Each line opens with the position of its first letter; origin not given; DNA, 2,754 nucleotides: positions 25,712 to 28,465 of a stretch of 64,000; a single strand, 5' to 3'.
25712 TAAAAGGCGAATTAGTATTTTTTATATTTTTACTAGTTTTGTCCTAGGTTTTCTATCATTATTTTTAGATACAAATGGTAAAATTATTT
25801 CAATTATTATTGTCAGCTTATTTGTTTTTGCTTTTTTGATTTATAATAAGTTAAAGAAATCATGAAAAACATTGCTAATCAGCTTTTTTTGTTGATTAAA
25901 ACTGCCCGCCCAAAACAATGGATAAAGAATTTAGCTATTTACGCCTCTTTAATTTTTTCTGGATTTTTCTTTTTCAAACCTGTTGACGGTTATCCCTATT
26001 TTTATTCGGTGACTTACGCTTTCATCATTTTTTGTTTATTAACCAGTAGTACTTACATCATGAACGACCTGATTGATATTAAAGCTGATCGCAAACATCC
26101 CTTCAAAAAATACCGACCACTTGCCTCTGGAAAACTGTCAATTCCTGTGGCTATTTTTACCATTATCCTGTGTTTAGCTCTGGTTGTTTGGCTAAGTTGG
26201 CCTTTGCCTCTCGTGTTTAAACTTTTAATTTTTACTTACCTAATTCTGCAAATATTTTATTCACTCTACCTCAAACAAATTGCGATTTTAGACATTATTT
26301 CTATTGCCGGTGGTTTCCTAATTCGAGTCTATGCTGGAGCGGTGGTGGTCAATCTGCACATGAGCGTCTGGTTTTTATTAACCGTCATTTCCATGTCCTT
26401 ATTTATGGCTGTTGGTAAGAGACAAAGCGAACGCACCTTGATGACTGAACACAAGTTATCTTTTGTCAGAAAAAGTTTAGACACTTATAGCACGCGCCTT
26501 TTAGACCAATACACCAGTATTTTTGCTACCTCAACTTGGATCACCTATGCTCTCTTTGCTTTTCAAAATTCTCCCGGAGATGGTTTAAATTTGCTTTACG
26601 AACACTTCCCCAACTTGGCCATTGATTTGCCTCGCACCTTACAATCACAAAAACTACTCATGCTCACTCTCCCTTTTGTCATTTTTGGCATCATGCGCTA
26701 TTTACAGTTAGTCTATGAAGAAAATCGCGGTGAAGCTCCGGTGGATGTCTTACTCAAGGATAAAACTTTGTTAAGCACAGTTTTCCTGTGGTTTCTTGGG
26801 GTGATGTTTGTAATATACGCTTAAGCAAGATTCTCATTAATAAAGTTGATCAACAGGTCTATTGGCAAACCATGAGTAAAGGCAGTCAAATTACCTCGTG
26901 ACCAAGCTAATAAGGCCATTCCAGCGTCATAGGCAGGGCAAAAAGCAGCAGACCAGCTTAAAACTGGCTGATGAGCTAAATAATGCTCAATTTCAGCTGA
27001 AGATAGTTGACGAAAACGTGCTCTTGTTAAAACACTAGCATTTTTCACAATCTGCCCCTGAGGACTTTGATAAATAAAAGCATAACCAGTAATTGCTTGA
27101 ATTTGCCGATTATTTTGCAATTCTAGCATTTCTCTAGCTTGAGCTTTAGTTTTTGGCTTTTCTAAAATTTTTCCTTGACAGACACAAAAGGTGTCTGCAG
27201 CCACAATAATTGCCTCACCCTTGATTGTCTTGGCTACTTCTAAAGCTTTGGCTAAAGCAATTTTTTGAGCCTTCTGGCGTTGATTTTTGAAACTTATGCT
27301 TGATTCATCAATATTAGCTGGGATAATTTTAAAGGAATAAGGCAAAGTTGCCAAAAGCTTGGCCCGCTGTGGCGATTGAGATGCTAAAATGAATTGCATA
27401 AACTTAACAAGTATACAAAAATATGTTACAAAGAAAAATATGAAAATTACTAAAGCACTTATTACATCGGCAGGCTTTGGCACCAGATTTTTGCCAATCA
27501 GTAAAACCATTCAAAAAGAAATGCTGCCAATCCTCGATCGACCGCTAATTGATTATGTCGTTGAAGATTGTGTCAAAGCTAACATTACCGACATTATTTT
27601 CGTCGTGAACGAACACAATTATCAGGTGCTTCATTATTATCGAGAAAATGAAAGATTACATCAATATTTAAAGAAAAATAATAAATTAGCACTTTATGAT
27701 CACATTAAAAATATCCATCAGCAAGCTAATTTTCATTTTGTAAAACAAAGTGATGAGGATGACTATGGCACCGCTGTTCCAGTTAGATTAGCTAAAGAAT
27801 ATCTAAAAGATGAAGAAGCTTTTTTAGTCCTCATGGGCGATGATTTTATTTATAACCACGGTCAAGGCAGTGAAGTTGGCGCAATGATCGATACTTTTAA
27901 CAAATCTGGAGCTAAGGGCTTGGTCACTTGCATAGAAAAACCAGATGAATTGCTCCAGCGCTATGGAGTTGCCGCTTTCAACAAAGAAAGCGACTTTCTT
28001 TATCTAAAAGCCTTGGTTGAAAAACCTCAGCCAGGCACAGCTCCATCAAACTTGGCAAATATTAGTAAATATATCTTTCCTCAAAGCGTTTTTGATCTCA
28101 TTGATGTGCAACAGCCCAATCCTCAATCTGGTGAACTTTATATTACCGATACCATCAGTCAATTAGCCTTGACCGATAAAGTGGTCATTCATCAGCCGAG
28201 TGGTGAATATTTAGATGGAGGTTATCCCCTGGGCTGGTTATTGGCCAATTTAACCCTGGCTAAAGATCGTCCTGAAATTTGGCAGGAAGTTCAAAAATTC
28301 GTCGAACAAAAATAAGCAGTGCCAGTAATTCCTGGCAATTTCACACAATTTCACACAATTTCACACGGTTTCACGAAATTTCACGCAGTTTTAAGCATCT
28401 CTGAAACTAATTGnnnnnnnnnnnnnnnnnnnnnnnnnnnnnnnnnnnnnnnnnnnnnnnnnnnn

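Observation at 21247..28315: Envelope glycan locus with an arabinan-like donor enzyme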

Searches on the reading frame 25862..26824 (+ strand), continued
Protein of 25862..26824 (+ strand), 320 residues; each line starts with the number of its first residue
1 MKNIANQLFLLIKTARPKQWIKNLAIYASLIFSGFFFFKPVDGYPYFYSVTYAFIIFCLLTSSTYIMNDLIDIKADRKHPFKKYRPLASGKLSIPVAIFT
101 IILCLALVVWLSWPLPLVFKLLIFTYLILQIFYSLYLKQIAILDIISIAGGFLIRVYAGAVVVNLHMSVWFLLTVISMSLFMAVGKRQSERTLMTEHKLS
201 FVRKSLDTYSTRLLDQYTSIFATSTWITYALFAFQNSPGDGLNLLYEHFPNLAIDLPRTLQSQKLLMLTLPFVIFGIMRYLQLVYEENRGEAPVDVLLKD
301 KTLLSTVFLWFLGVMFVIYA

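Call 101: search_dna_similar(query=window:25862-26824:+, collection=plasmids, mode=protein, max_evalue=1e-8, max_rows=25)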
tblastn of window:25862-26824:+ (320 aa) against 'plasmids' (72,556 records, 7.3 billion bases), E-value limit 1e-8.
Records with a match: 97; places in all: 97; records where one place covers at least 80% of the query: 58.
Best place of each record, by identity: <60% 97.
By first word of the organism name: Rhizobium 35; Sinorhizobium 5; Vibrio 3; Salipiger 3; Burkholderia 3; Sphingomonadaceae 3; Cereibacter 3; Mesorhizobium 3; Natronococcus 2; Streptomyces 2; and 28 more.
By predicted mobility (MOB-suite, as given by PLSDB): non-mobilizable 67; conjugative 21; mobilizable 9.
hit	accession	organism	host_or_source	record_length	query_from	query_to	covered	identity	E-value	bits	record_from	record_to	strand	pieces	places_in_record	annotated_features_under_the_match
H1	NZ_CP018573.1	Marivivens sp. JLT3646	cell culture,shallow-sea hydrothermal ...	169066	3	310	96%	35.9%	3e-43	166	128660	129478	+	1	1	decaprenyl-phosphate phosphoribosyltransferase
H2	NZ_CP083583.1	Kovacikia minuta CCNUW1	cell culture,fresh water lake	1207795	12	318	96%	35.8%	2e-45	172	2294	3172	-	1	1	record has no annotation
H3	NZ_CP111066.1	Chondrinema litorale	Seaweed,red alga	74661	16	319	95%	35.9%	5e-45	171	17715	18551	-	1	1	decaprenyl-phosphate phosphoribosyltransferase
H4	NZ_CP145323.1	Rhodococcus ruber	-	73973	2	319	99%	32.7%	5e-38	150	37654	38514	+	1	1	decaprenyl-phosphate phosphoribosyltransferase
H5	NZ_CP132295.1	Natronococcus sp. AD-5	cell culture,sediment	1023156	11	319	97%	32.7%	4e-39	153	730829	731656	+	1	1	record has no annotation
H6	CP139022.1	Flammeovirgaceae bacterium SG7u.111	Seagrass,tissue sample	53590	11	319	97%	32.5%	3e-37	148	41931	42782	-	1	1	decaprenyl-phosphate phosphoribosyltransferase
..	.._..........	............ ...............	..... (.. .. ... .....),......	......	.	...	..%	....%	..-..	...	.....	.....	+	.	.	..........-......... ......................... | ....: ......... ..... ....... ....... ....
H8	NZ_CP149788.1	Haloterrigena sp. KLK7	cell culture,salt lake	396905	11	320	97%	31.6%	2e-34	140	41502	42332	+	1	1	decaprenyl-phosphate phosphoribosyltransferase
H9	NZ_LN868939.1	Nocardia farcinica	not known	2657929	11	319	97%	31.5%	2e-35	142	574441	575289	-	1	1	none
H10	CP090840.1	Streptomyces viridifaciens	Whole organism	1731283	11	310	94%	31.9%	2e-35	143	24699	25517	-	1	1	decaprenyl-phosphate phosphoribosyltransferase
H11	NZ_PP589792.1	Lactococcus sp.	Bacterial culture,Dairy environment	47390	2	319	99%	29.7%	1e-32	135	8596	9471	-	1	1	decaprenyl-phosphate phosphoribosyltransferase | hypothetical protein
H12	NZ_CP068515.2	Lactococcus cremoris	Whole organism,Dairy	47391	2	319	99%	29.7%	1e-32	135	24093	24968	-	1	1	decaprenyl-phosphate phosphoribosyltransferase | hypothetical protein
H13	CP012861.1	Persicobacter sp. JZB09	cell culture,soil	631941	2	319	99%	29.6%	1e-26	117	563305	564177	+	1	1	record has no annotation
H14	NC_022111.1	Prevotella sp. oral taxon 299 str. F0039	Homo sapiens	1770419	11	320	97%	29.9%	3e-29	125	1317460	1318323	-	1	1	none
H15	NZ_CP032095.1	Vibrio alfacsensis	Solea senegalensis,whole ...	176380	12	315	95%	30.4%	8e-17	89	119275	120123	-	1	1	UbiA family prenyltransferase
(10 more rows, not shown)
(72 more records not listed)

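Call 102: search_dna_similar(query=window:25862-26824:+, collection=phages, mode=protein, max_evalue=0.00001, max_rows=15)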
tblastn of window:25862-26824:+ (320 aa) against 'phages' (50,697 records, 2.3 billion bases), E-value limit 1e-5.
Records with a match: 1; places in all: 1; records where one place covers at least 80% of the query: 1.
Best place of each record, by identity: <60% 1.
By first word of the organism name: Bacteriophage 1.
By host as written in the record: - 1.
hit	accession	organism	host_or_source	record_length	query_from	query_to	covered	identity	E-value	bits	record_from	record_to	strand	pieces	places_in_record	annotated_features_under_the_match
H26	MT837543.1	Bacteriophage sp.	human fecal samples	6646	11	320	97%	31.1%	1e-34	139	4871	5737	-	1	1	record has no annotation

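Call 103: get_annotated_region(hit=H12, flank=8000)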
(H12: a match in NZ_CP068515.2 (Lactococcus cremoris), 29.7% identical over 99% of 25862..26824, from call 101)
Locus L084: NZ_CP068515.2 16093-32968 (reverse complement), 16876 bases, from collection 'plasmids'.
description: Lactococcus cremoris strain F.2.7 plasmid pF27D, complete sequence
organism: Lactococcus cremoris (NCBI taxid 1359)
taxonomy: Bacteria; Bacillota; Bacilli; Lactobacillales; Streptococcaceae; Lactococcus; Lactococcus cremoris
host: -; source: Whole organism,Dairy; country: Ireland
typing (MOB-suite, as given by PLSDB): mobilizable; replicon rep_cluster_414,rep_cluster_556; relaxase MOBP,MOB_Unknown
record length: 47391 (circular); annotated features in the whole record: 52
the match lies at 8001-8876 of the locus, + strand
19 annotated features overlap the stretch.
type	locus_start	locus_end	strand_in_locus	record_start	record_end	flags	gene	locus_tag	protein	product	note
CDS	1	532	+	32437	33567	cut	-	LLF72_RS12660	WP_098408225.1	glycoside hydrolase family 99-like domain-containing protein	-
CDS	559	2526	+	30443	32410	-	-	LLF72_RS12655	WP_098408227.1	capsular polysaccharide synthesis protein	-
CDS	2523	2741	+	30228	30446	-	-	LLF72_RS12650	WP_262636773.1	hypothetical protein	-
CDS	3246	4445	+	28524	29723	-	-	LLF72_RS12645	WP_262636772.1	O-antigen ligase family protein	-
CDS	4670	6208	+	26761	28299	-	-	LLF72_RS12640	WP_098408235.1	oligosaccharide flippase family protein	-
CDS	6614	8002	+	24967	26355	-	-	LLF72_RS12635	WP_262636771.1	hypothetical protein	-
CDS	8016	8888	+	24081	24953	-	-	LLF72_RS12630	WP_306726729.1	decaprenyl-phosphate phosphoribosyltransferase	-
CDS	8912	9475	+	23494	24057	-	-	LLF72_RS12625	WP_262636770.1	HAD-IB family phosphatase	GO:0008152 - metabolic process [Evidence IEA]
CDS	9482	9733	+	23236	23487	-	-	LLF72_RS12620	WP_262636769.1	GtrA family protein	GO:0000271 - polysaccharide biosynthetic process [Evidence IEA]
CDS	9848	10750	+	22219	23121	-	-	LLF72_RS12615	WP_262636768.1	phosphodiester glycosidase family protein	-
CDS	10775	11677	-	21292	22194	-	-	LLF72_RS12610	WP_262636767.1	LCP family protein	-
CDS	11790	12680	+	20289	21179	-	-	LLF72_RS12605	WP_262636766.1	IS982-like element IS982B family transposase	GO:0006313 - DNA transposition [Evidence IEA]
CDS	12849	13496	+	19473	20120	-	pcp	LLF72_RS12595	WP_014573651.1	pyroglutamyl-peptidase I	GO:0030163 - protein catabolic process [Evidence IEA]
CDS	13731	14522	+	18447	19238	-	-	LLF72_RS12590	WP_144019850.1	Type 1 glutamine amidotransferase-like domain-containing protein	GO:0006508 - proteolysis [Evidence IEA]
CDS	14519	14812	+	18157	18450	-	-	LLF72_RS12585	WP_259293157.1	hypothetical protein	-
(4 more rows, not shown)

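Call 104: get_annotated_region(hit=H3, flank=8000)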
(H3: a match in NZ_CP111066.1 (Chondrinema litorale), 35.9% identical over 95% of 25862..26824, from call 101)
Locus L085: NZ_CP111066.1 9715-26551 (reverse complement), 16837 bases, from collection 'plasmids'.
description: Chondrinema litorale strain WSW3-B12 plasmid unnamed24, complete sequence
organism: Chondrinema litorale (NCBI taxid 2994555)
taxonomy: Bacteria; Bacteroidota; Cytophagia; Cytophagales; Flammeovirgaceae; Chondrinema; Chondrinema litorale
host: -; source: Seaweed,red alga; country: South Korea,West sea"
typing (MOB-suite, as given by PLSDB): non-mobilizable
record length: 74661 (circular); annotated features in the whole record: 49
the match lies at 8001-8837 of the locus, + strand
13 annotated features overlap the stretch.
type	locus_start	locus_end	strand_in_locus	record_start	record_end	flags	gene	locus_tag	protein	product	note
CDS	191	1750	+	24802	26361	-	-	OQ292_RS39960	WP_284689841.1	hypothetical protein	-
CDS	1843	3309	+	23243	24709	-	-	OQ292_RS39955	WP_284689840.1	DUF2723 domain-containing protein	-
CDS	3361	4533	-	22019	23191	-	-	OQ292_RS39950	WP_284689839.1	IS3 family transposase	-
CDS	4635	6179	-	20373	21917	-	-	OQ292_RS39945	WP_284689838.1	glycosyltransferase family 39 protein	-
CDS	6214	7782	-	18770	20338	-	-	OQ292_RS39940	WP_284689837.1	hypothetical protein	-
CDS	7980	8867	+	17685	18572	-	-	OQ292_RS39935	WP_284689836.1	decaprenyl-phosphate phosphoribosyltransferase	-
CDS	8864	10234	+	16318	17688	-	-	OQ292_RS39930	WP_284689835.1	FAD-binding oxidoreductase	-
CDS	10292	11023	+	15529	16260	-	-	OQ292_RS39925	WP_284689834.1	SDR family oxidoreductase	-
CDS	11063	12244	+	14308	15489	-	-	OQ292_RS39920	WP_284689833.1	acyltransferase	-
CDS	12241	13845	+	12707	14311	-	-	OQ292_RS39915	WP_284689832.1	glycosyltransferase family 39 protein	-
CDS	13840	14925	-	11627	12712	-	-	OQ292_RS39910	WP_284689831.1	acyltransferase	-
CDS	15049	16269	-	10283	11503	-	-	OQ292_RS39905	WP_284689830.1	hypothetical protein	-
CDS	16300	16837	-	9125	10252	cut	-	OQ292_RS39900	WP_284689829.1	hypothetical protein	-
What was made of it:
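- Closest known: PPPRS clusters on plasmids of other phyla: Lactococcus cremoris pF27D. Same: Multi-TM or GT-C genes lie adjacent (calls 103, 104).
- A Chondrinema plasmid has PPPRS, an FAD oxidoreductase, an SDR and a GT39 enzyme (calls 103, 104).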

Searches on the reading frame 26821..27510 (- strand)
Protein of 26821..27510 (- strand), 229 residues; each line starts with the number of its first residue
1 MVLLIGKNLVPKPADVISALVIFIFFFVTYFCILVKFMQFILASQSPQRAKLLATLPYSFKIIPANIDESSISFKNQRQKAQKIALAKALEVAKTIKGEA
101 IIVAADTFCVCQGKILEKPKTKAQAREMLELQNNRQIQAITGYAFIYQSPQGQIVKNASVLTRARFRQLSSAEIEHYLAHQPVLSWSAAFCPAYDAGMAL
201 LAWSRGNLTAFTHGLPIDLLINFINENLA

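Call 3: search_protein_families(library=pfam, proteins=[window:26821-27510:-], max_evalue=0.01)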
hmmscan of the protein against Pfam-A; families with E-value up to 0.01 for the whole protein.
window:26821-27510:- (229 aa): 1 family
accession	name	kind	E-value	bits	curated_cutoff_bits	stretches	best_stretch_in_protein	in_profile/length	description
PF02545.19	Maf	-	6.8e-36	124.1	27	1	39-225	1-185/187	Maf-like protein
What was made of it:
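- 26821..27399 (-): Maf-family nucleotide pyrophosphatase on the opposite strand, convergent with UbiA. Probably not part of the glycan module. PF02545 at 124 bits (call 3).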

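Call 4: search_protein_families(library=ncbifam, proteins=[window:26821-27510:-], max_evalue=0.01)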
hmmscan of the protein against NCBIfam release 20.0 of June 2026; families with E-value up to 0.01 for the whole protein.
window:26821-27510:- (229 aa): 14 families
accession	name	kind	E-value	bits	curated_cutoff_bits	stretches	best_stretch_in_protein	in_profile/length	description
TIGR00172.1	maf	subfamily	1.6e-30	106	117.15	1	38-221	3-181/185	Maf family nucleotide pyrophosphatase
NF000867.0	PRK00078.1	equivalog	3.1e-26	92.2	249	1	38-185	1-148/192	Maf-like protein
NF010948.0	PRK14368.1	equivalog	7.8e-26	90.7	291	1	38-185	5-149/193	Maf-like protein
NF003141.0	PRK04056.1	equivalog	1.6e-24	86.6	161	1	40-180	2-138/181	septum formation inhibitor Maf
NF010945.0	PRK14365.1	equivalog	8.7e-21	74.4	273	1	39-209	3-170/197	Maf-like protein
NF010943.0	PRK14363.1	equivalog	1e-19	70.9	273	1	38-221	1-177/204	Maf-like protein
NF010946.0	PRK14366.1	equivalog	1.3e-19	70.5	284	1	36-210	3-173/195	Maf-like protein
NF010941.0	PRK14361.1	equivalog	4.7e-18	65.4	272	1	39-224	7-184/194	Maf-like protein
NF002401.0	PRK01441.1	equivalog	7.3e-17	61.6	317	1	39-179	6-149/207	Maf-like protein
NF010942.0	PRK14362.1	equivalog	1.8e-15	56.8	290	1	38-179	12-152/210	Maf-like protein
NF010944.0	PRK14364.1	equivalog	3.7e-13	49.4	311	1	42-181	1-135/181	Maf-like protein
NF010947.0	PRK14367.1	equivalog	3.9e-12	45.8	315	1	41-181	5-147/202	Maf-like protein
NF003403.0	PRK04694.1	equivalog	4.1e-10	39.7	300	1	41-180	3-142/190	Maf-like protein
NF002690.0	PRK02478.1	equivalog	1.3e-09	37.9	269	1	38-179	3-146/199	Maf-like protein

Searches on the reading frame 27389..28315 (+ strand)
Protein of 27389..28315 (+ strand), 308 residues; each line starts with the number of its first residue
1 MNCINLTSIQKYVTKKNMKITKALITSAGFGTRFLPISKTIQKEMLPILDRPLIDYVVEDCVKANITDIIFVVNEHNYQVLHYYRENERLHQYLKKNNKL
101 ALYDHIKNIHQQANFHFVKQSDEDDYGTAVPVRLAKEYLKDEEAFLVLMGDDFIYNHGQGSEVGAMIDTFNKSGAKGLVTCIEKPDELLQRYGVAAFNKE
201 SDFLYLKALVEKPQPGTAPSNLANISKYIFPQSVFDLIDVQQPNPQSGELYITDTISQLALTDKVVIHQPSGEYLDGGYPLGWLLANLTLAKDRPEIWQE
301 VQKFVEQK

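Call 3: search_protein_families(library=pfam, proteins=[window:27389-28315:+], max_evalue=0.01)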
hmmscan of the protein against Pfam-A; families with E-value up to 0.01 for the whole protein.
window:27389-28315:+ (308 aa): 2 families
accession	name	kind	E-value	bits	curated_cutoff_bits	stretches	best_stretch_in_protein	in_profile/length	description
PF00483.29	NTP_transferase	-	2.5e-37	129.2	21.2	1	22-266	1-216/245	Nucleotidyl transferase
PF12804.13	NTP_transf_3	-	1.5e-05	25.7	27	1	23-151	1-95/160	MobA-like NTP transferase domain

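Call 4: search_protein_families(library=ncbifam, proteins=[window:27389-28315:+], max_evalue=0.01)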
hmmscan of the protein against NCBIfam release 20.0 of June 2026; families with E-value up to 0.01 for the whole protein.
window:27389-28315:+ (308 aa): 31 families (the best 25 are shown)
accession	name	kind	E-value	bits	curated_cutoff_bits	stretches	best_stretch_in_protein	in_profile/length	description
TIGR01099.1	galU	equivalog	5.6e-60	203.1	326.8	1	20-285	1-260/261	UTP--glucose-1-phosphate uridylyltransferase GalU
NF009928.0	PRK13389.1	equivalog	2.9e-33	115.3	548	1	16-304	4-293/302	UTP--glucose-1-phosphate uridylyltransferase GalU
TIGR01208.1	rmlA_long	equivalog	3e-32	111.9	320.25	1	22-292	1-236/353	glucose-1-phosphate thymidylyltransferase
TIGR03992.1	Arch_glmU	subfamily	1e-30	106.9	292.1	1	22-297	2-235/393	bifunctional sugar-1-phosphate nucleotidylyltransferase/acetyltransferase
NF007516.0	PRK10122.1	equivalog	1.6e-26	93.2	534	1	20-288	3-274/297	UTP--glucose-1-phosphate uridylyltransferase GalF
TIGR01105.1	galF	equivalog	1.1e-22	80.5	659.2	1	20-288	3-274/297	GalU regulator GalF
NF041173.1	Sug_nt_acttase_Thmprot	equivalog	1.3e-22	80.3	600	1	22-305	2-243/405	bifunctional sugar-1-phosphate nucleotidylyltransferase/acetyltransferase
NF041313.1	UDPGP_AglF_Halo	equivalog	3e-17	62.9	400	2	102-266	60-209/234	UTP--glucose-1-phosphate uridylyltransferase AglF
NF012024.0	PRK15480.1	equivalog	5.5e-15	55.2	588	1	18-255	1-203/292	glucose-1-phosphate thymidylyltransferase RfbA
TIGR01207.1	rmlA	equivalog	7.9e-15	54.7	360.65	2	22-77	1-56/286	glucose-1-phosphate thymidylyltransferase RfbA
TIGR02091.1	glgC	equivalog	2.4e-12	46.6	424.9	1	23-296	3-265/364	glucose-1-phosphate adenylyltransferase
NF001947.0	PRK00725.1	subfamily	5.9e-10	38.5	470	1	11-269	7-255/426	glucose-1-phosphate adenylyltransferase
NF003670.0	PRK05293.1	equivalog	2.5e-09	36.5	470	1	22-295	6-263/382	glucose-1-phosphate adenylyltransferase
TIGR01173.1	glmU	equivalog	1.1e-08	34.3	366.85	1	22-100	2-75/452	bifunctional UDP-N-acetylglucosamine diphosphorylase/glucosamine-1-phosphate N-acetyltransferase GlmU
NF010934.1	PRK14354.1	equivalog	1.5e-08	33.6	450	1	115-266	64-209/447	bifunctional UDP-N-acetylglucosamine diphosphorylase/glucosamine-1-phosphate N-acetyltransferase GlmU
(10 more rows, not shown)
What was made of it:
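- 27440..28315 (+): GalU, UTP-glucose-1-phosphate uridylyltransferase (the longest ORF starts at 27389). Possible supplier of UDP-glucose to the GT2. TIGR01099 at 203 bits (call 4).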

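Call 63: search_solved_structures(query=window:27389-28315:+, max_evalue=1e-10)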
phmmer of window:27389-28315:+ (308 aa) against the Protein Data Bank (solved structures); distinct sequences matched with E-value up to 1e-10: 32.
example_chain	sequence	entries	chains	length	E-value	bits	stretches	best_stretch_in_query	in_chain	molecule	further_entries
6knj_A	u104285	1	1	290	6.3e-41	143.8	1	20-305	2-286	UTP--glucose-1-phosphate uridylyltransferase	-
6ikx_A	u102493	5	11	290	1.3e-40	142.8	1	20-305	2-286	UTP--glucose-1-phosphate uridylyltransferase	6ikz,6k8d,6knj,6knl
5j49_A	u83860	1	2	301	7.4e-40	140.3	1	18-305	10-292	UTP--glucose-1-phosphate uridylyltransferase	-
2ux8_A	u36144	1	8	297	1.3e-39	139.5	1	20-305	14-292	GLUCOSE-1-PHOSPHATE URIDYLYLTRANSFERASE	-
5vct_A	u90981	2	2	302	2.2e-38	135.5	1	18-305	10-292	UTP--glucose-1-phosphate uridylyltransferase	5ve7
5i1f_A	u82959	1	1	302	2.8e-38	135.1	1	18-304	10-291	UTP--glucose-1-phosphate uridylyltransferase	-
3juj_A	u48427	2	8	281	3.8e-37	131.4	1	20-289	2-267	UDP-glucose pyrophosphorylase (GalU)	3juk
8f73_A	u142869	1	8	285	6.2e-36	127.4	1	19-286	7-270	UTP--glucose-1-phosphate uridylyltransferase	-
7o2n_A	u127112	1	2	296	5.1e-35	124.4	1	19-306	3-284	Probable UTP--glucose-1-phosphate uridylyltransferase YngB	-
7b1r_A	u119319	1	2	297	5.2e-35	124.4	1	19-306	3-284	Probable UTP--glucose-1-phosphate uridylyltransferase YngB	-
6mnu_A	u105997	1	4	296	7.3e-31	110.8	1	18-290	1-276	UTP--glucose-1-phosphate uridylyltransferase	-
9o90_A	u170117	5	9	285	2.9e-29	105.5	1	20-292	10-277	UTP--glucose-1-phosphate uridylyltransferase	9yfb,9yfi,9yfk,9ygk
2e3d_A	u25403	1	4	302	4e-29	105.1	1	17-288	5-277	UTP--glucose-1-phosphate uridylyltransferase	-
4d48_A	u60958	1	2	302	2.2e-27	99.3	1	16-287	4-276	GLUCOSE-1-PHOSPHATE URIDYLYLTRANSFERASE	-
8b31_A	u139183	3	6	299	1.2e-26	97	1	17-304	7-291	UTP--glucose-1-phosphate uridylyltransferase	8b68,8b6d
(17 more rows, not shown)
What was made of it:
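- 27440..28315 (+): E 6e-41 to solved GalU structures (call 63).
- Checked: GalU, 27389/27440-28315: E 6e-41 to solved GalU structures (call 63).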
